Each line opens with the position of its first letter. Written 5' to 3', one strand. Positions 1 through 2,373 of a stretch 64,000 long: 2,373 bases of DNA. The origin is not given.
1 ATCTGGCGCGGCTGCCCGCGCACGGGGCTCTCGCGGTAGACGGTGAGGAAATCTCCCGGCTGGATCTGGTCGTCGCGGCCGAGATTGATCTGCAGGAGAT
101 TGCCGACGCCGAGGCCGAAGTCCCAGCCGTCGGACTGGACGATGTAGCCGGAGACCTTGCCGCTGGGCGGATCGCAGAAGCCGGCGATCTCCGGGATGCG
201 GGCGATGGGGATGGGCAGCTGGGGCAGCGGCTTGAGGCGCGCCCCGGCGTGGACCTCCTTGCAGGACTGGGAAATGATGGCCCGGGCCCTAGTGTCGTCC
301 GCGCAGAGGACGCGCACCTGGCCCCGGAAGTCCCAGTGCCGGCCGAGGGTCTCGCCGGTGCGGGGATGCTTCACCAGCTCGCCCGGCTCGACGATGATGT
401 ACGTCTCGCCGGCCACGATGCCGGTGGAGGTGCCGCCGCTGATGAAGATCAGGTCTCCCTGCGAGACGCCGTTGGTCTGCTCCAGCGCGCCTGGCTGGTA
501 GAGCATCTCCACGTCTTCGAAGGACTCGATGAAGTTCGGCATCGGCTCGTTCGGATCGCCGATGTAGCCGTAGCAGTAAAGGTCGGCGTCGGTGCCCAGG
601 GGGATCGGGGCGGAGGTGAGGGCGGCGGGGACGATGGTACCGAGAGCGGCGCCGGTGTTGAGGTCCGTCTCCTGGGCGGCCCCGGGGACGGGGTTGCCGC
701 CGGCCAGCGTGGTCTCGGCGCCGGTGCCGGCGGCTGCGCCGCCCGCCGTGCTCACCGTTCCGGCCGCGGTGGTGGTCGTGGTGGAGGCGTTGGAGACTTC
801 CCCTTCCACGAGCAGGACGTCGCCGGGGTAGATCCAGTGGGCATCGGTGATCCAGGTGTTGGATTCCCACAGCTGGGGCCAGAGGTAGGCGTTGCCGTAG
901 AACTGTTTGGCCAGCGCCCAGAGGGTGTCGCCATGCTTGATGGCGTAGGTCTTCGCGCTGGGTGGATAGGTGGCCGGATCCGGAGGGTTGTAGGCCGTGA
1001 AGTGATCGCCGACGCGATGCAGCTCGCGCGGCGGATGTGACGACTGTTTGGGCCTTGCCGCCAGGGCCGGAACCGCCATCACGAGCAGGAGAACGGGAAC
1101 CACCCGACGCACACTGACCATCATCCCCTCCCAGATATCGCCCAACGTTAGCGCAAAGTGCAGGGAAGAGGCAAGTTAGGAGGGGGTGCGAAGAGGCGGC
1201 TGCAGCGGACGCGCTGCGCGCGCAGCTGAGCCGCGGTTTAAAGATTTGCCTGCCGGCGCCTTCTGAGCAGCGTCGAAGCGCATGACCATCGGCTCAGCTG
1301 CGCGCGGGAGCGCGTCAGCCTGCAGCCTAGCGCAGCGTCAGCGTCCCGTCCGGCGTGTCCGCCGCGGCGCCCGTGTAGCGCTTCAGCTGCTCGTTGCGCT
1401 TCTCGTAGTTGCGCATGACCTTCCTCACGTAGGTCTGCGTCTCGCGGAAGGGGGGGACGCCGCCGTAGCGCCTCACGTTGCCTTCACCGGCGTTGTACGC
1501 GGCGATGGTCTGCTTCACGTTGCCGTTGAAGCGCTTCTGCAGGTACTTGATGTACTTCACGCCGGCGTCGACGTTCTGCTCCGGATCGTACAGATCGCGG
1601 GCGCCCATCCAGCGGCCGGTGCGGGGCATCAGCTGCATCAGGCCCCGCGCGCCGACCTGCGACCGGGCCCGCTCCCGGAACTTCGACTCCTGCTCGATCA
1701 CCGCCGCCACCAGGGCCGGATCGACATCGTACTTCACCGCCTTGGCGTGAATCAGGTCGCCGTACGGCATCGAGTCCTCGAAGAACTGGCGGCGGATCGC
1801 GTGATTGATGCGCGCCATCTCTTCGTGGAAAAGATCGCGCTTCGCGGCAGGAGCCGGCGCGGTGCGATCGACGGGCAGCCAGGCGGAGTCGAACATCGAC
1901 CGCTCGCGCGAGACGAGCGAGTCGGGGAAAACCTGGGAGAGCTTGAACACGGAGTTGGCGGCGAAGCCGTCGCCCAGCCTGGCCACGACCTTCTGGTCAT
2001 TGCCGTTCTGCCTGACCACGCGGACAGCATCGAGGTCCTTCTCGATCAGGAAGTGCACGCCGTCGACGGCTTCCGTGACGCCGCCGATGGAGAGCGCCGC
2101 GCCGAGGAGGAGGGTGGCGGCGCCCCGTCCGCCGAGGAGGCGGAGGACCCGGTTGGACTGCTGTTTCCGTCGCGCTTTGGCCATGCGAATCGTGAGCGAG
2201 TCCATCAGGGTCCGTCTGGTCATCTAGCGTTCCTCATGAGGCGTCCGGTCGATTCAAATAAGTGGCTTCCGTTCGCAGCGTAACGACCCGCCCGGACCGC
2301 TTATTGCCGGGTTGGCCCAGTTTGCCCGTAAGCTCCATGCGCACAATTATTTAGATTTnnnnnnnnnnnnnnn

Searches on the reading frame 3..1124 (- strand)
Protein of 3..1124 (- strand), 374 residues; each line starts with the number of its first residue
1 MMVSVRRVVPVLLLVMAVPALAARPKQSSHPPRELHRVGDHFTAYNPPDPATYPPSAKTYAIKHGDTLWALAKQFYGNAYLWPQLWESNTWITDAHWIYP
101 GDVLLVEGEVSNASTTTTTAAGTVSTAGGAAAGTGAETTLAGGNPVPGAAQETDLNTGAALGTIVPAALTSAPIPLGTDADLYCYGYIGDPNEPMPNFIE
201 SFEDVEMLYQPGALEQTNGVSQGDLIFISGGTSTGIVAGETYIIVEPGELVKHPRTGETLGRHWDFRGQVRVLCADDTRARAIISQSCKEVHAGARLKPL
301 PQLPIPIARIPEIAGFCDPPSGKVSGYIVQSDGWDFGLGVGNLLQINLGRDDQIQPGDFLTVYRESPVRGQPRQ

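Call 11: search_protein_families(library=pfam, proteins=[window:3-1124:-], max_evalue=0.01)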
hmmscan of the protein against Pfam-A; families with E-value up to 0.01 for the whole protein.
window:3-1124:- (374 aa): 2 families
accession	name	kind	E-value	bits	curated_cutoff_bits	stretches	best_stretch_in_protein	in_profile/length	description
PF01476.26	LysM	-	2.7e-08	34.1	20.9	1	60-106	1-42/43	LysM domain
PF16538.11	FlgT_C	-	0.00053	20.8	27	1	341-367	1-27/77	Flagellar assembly protein T, C-terminal domain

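Call 12: search_protein_families(library=ncbifam, proteins=[window:3-1124:-], max_evalue=0.01)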
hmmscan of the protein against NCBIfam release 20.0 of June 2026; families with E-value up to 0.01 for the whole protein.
window:3-1124:- (374 aa): 6 families
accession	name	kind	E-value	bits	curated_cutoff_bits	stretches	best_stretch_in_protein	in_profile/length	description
NF008399.0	PRK11198.1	equivalog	5.6e-10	39.8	134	1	55-106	93-145/149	peptidoglycan-binding protein LysM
TIGR02899.1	spore_safA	subfamily_domain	0.00011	22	67.85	1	63-102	2-38/44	SafA/ExsA family spore coat assembly protein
NF052398.1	Agg_Promo_Fact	equivalog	0.0016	18.7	170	1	58-124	29-91/202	aggregation-promoting factor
NF033163.1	lipo_LipL71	equivalog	0.0022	17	600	1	65-107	414-459/471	lipoprotein LipL71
NF010723.1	PRK14125.1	equivalog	0.0025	17.7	60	0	57-78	32-53/87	cell division suppressor protein YneA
NF004974.0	PRK06347.1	equivalog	0.0055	15.7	701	0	56-125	404-538/592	1,4-beta-N-acetylmuramoylhydrolase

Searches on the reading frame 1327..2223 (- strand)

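Call 11: search_protein_families(library=pfam, proteins=[window:1327-2223:-], max_evalue=0.01)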
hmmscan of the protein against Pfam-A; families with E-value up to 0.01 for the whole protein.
window:1327-2223:- (298 aa): 2 families
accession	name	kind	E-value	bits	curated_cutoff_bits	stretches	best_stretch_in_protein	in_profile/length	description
PF01464.25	SLT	-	5e-32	110.3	21.3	1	157-262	2-113/117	Transglycosylase SLT domain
PF19489.4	SLT_4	-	0.0015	18.6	27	1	147-190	27-70/184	Transglycosylase SLT domain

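Call 12: search_protein_families(library=ncbifam, proteins=[window:1327-2223:-], max_evalue=0.01)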
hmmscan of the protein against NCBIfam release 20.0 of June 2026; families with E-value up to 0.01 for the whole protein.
window:1327-2223:- (298 aa): 6 families
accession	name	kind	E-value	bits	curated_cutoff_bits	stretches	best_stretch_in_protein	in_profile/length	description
NF047373.1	BB0259_flg_lyt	exception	1.1e-26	93.8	234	1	153-270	547-682/705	flagellar assembly lytic transglycosylase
NF008112.0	PRK10859.1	equivalog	1.2e-17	63.5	354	1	158-250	294-390/483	membrane-bound lytic murein transglycosylase MltF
NF008631.0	PRK11619.1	equivalog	9.2e-15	54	536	1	154-254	479-589/644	murein transglycosylase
NF008670.0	PRK11671.1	equivalog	2.6e-12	46.6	375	1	154-252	192-308/359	membrane-bound lytic murein transglycosylase MltC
NF008050.0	PRK10783.1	equivalog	2.3e-10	39.4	508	1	171-251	121-206/457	murein transglycosylase D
NF012014.0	PRK15470.1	equivalog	0.00058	19.5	233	1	162-230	47-126/203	membrane-bound lytic murein transglycosylase EmtA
